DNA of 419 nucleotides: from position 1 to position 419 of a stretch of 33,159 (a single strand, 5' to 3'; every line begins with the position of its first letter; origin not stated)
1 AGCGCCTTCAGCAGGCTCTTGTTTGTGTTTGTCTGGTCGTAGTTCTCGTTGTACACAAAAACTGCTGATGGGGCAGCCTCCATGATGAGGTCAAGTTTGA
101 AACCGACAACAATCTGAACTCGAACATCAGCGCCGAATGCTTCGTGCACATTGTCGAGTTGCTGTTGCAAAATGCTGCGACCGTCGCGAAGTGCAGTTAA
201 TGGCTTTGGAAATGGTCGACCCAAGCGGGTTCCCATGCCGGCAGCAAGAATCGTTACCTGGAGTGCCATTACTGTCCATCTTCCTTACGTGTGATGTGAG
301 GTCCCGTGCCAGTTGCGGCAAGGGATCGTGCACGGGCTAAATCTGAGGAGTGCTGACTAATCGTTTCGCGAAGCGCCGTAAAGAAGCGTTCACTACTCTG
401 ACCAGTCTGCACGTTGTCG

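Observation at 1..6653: Envelope phospho-glycopolymer locus combining a TagF-like enzyme with two CDP-alcohol phosphotransferase paralogs, a LicC-like nucleotidyltransferase, a GT2 and an LCP ligase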

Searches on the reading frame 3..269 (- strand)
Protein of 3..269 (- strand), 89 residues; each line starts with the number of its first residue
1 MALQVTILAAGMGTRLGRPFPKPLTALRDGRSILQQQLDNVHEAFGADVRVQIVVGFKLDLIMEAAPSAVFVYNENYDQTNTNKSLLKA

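Call 3: search_protein_families(library=pfam, proteins=[window:3-269:-], max_evalue=0.01)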
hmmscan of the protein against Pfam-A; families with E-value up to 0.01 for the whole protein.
window:3-269:- (89 aa): 1 family
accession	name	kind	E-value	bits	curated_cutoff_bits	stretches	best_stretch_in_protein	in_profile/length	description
PF12804.13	NTP_transf_3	-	3.8e-08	34.1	27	1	6-87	2-77/160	MobA-like NTP transferase domain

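Call 4: search_protein_families(library=ncbifam, proteins=[window:3-269:-], max_evalue=0.01)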
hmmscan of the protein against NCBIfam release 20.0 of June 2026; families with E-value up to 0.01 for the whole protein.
window:3-269:- (89 aa): 15 families
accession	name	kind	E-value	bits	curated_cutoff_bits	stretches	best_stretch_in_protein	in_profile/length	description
TIGR01173.1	glmU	equivalog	8.6e-07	28.1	366.85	1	4-86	2-81/452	bifunctional UDP-N-acetylglucosamine diphosphorylase/glucosamine-1-phosphate N-acetyltransferase GlmU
NF010940.0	PRK14360.1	equivalog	1.2e-05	24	602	1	3-68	2-64/452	bifunctional UDP-N-acetylglucosamine diphosphorylase/glucosamine-1-phosphate N-acetyltransferase GlmU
NF010936.0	PRK14356.1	equivalog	1.4e-05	24.2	666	1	6-76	9-78/456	bifunctional UDP-N-acetylglucosamine diphosphorylase/glucosamine-1-phosphate N-acetyltransferase GlmU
NF045665.1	NTPtran_DVU1551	equivalog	1.6e-05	24.1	315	1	5-79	3-74/359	DVU_1551 family NTP transferase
NF010937.0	PRK14357.1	equivalog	3.2e-05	23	658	1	4-83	2-76/448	bifunctional UDP-N-acetylglucosamine diphosphorylase/glucosamine-1-phosphate N-acetyltransferase GlmU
NF010933.0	PRK14353.1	equivalog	6.6e-05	21.7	505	1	4-68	7-68/453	bifunctional UDP-N-acetylglucosamine diphosphorylase/glucosamine-1-phosphate N-acetyltransferase GlmU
NF010932.0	PRK14352.1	equivalog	0.00013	20.8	611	1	4-66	8-67/488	bifunctional UDP-N-acetylglucosamine diphosphorylase/glucosamine-1-phosphate N-acetyltransferase GlmU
NF041313.1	UDPGP_AglF_Halo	equivalog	0.00016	21.2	400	1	4-65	2-63/234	UTP--glucose-1-phosphate uridylyltransferase AglF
NF006986.0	PRK09451.1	equivalog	0.0006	18.7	725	1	2-68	5-68/456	bifunctional UDP-N-acetylglucosamine diphosphorylase/glucosamine-1-phosphate N-acetyltransferase GlmU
NF010934.1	PRK14354.1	equivalog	0.0012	17.5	450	1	6-86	3-79/447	bifunctional UDP-N-acetylglucosamine diphosphorylase/glucosamine-1-phosphate N-acetyltransferase GlmU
NF010939.0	PRK14359.1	equivalog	0.0016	17.1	592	1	2-66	2-62/430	bifunctional UDP-N-acetylglucosamine diphosphorylase/glucosamine-1-phosphate N-acetyltransferase GlmU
TIGR03992.1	Arch_glmU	subfamily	0.0021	17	292.1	1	4-63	2-61/393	bifunctional sugar-1-phosphate nucleotidylyltransferase/acetyltransferase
TIGR03310.1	matur_MocA_YgfJ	equivalog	0.0032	17.5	186.45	1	5-79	2-74/188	molybdenum cofactor cytidylyltransferase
TIGR00453.1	ispD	equivalog_domain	0.0035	16.8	181.3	1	5-54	2-49/219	2-C-methyl-D-erythritol 4-phosphate cytidylyltransferase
NF045782.1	NicBOxredNboR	equivalog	0.0074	16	260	1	6-74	12-76/206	nicotine blue oxidoreductase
